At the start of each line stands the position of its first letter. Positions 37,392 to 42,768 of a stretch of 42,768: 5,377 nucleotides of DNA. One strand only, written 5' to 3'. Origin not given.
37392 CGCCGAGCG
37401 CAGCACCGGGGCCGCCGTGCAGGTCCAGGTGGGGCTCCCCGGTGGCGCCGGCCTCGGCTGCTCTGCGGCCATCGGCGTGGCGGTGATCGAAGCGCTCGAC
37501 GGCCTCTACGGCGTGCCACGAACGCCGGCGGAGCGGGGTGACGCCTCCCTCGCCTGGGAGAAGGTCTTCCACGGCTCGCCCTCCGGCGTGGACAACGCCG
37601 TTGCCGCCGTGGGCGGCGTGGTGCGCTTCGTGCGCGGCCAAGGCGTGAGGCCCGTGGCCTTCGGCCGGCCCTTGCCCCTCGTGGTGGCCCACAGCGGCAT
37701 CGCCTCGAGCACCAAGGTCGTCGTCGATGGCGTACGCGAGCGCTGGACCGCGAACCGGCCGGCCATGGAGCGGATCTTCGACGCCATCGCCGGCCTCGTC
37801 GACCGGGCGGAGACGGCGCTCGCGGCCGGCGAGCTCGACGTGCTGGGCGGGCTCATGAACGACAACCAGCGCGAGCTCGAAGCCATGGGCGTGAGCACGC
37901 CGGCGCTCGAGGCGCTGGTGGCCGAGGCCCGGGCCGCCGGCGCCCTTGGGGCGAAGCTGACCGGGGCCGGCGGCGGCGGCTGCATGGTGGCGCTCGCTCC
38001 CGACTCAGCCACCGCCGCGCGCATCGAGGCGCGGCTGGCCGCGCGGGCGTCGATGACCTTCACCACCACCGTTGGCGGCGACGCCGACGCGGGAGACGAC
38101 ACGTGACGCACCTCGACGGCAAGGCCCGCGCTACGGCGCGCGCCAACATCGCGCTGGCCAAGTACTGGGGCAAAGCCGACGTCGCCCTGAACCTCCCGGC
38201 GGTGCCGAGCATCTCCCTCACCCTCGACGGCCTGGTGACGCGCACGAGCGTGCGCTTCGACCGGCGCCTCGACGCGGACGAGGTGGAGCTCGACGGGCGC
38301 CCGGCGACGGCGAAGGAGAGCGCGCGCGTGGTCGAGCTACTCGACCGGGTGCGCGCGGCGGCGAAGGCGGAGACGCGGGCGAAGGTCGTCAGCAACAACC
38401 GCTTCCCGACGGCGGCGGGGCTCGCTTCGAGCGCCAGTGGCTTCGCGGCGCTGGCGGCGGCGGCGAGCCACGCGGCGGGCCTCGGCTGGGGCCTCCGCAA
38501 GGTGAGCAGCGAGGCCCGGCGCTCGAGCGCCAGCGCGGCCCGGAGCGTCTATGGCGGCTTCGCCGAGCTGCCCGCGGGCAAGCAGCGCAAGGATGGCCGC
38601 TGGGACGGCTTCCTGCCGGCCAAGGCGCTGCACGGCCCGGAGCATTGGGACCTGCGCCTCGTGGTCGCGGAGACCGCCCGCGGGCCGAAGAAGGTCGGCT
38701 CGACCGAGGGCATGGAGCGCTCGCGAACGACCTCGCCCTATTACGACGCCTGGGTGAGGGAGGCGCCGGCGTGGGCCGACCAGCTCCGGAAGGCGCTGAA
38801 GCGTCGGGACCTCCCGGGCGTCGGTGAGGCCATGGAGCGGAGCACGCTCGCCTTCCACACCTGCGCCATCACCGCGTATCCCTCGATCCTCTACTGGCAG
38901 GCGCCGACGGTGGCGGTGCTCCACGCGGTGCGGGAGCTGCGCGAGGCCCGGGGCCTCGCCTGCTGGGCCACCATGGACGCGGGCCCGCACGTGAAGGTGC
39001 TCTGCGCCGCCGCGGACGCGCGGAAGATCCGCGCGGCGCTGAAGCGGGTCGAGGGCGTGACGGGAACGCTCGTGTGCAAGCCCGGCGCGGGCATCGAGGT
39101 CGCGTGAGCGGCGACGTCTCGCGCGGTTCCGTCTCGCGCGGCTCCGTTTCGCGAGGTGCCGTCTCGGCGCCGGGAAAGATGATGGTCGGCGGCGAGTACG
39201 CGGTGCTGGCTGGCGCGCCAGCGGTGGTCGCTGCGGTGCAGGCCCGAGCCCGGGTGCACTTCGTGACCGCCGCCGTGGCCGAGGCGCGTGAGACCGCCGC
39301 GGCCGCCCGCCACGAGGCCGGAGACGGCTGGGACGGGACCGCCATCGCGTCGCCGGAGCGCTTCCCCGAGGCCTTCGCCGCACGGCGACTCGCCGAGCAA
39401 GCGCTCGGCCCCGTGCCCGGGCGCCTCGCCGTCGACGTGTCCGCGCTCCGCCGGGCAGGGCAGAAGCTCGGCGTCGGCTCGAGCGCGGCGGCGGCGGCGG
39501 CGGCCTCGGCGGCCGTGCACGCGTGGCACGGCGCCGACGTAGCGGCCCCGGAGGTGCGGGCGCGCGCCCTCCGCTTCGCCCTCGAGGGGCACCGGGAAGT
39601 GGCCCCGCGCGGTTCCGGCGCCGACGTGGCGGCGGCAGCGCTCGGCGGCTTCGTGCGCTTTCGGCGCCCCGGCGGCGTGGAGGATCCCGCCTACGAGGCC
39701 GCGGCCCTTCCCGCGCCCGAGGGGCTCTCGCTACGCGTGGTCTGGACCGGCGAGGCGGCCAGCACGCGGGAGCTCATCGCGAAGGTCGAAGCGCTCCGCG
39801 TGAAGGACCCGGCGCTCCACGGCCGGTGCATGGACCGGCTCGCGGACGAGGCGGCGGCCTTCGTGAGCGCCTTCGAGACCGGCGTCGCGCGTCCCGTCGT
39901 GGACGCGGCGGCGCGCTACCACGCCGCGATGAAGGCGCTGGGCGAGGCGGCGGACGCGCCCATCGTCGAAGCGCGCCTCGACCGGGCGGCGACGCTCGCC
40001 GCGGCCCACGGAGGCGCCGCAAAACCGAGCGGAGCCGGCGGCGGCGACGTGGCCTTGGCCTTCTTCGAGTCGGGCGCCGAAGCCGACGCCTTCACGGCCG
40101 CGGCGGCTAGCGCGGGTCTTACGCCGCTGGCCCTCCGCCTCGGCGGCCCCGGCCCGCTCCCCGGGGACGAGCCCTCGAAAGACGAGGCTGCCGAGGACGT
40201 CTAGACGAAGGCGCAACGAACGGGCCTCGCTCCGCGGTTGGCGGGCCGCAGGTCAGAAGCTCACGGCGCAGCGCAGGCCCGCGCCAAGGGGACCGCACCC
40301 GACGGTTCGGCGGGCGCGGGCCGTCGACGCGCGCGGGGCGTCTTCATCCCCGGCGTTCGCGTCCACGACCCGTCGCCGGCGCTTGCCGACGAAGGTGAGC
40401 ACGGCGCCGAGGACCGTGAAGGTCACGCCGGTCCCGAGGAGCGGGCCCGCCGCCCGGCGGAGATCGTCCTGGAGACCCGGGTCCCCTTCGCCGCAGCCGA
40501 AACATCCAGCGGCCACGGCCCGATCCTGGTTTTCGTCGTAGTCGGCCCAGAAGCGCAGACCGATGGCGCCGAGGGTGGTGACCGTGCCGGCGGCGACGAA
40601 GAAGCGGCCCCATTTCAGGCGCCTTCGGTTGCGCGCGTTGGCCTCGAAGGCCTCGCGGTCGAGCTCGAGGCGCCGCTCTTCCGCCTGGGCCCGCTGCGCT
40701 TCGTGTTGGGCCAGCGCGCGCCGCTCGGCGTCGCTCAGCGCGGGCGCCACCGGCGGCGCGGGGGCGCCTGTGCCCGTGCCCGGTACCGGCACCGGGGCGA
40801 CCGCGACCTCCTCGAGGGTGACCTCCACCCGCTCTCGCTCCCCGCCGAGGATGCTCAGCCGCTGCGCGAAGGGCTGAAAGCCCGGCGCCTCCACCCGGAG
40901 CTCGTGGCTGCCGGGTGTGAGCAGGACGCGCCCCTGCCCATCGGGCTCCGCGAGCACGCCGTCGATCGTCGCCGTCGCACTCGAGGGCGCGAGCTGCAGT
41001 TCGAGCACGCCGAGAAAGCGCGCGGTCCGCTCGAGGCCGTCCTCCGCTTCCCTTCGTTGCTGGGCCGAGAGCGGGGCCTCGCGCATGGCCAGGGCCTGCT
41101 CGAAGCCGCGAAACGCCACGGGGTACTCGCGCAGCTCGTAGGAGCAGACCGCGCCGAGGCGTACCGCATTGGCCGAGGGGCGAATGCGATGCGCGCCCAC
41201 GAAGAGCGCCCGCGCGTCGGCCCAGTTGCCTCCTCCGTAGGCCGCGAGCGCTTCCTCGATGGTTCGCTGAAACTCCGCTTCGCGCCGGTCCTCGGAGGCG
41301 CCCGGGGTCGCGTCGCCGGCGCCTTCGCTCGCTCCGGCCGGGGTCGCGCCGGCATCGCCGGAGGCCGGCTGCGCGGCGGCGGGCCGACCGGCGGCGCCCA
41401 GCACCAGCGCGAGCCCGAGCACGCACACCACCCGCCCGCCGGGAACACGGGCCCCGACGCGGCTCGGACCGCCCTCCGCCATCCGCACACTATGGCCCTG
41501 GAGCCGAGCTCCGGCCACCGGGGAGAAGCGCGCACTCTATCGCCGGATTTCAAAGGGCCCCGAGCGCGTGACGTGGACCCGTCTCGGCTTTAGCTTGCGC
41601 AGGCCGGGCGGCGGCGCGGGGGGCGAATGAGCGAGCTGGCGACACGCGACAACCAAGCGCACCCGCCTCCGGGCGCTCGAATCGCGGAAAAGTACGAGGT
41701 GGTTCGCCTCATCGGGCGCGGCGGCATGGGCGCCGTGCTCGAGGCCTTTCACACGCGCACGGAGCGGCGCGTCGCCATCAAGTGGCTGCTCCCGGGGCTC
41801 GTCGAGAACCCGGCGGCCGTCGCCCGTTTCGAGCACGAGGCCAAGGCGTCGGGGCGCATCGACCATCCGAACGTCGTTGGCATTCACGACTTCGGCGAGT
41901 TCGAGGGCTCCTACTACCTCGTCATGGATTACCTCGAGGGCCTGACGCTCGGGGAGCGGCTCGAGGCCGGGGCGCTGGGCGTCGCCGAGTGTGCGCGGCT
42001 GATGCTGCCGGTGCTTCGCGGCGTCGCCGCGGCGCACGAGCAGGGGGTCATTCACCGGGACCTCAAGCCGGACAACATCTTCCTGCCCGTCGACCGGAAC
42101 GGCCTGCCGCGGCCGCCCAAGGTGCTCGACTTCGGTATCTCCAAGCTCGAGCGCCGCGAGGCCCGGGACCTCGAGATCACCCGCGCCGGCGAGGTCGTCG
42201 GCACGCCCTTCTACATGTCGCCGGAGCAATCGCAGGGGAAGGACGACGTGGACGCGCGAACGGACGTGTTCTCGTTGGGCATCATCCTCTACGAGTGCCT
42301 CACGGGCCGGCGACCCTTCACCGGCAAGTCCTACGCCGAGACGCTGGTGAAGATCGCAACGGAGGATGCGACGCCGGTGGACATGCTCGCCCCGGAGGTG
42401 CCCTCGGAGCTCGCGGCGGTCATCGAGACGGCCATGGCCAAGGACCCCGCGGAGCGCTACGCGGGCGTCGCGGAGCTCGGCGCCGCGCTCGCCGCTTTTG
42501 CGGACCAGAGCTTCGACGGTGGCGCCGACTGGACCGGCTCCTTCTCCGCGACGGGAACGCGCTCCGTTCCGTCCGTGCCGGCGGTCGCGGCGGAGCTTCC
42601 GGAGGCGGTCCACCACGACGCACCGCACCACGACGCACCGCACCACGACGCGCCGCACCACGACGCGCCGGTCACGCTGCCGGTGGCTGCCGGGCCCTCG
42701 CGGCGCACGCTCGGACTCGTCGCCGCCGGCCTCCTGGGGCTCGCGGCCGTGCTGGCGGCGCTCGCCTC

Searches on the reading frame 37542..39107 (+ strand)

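Call 9: search_protein_families(library=pfam, proteins=[window:37542-39107:+], max_evalue=0.001)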
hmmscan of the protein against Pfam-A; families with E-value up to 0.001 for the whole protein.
window:37542-39107:+ (521 aa): 3 families
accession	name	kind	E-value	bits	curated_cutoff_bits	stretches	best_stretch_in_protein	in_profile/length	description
PF22700.2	MVD-like_N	-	1.3e-51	174.8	27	1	199-351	1-154/157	Diphosphomevalonate decarboxylase-like N-terminal domain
PF18376.6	MDD_C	-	4.6e-15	56.4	23.2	1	381-503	9-133/186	Mevalonate 5-diphosphate decarboxylase C-terminal domain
PF00288.32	GHMP_kinases_N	-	3.8e-05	24.3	22.3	1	265-339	5-76/87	GHMP kinases N terminal domain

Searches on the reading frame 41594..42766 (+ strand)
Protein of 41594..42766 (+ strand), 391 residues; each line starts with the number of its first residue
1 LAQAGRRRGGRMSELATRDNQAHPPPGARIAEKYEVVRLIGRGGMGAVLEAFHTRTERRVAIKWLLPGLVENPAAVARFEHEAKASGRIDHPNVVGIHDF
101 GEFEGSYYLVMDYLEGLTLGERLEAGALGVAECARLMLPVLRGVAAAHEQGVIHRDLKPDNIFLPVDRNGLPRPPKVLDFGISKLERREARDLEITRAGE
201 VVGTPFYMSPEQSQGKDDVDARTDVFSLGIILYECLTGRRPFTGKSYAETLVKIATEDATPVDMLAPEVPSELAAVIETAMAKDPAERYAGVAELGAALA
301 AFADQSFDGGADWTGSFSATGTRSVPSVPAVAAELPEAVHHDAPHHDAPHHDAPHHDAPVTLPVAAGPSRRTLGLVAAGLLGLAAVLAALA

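Call 9: search_protein_families(library=pfam, proteins=[window:41594-42766:+], max_evalue=0.001)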
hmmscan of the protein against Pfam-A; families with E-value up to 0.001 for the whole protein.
window:41594-42766:+ (391 aa): 3 families
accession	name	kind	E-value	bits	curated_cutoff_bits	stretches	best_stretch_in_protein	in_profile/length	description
PF00069.31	Pkinase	-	9e-46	156.8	31.7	1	34-289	1-252/263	Protein kinase domain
PF07714.23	PK_Tyr_Ser-Thr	-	1.9e-25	90.1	23.1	1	36-288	3-248/258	Protein tyrosine and serine/threonine kinase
PF01636.29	APH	-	0.00015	22.1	23.2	0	142-167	160-184/239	Phosphotransferase enzyme family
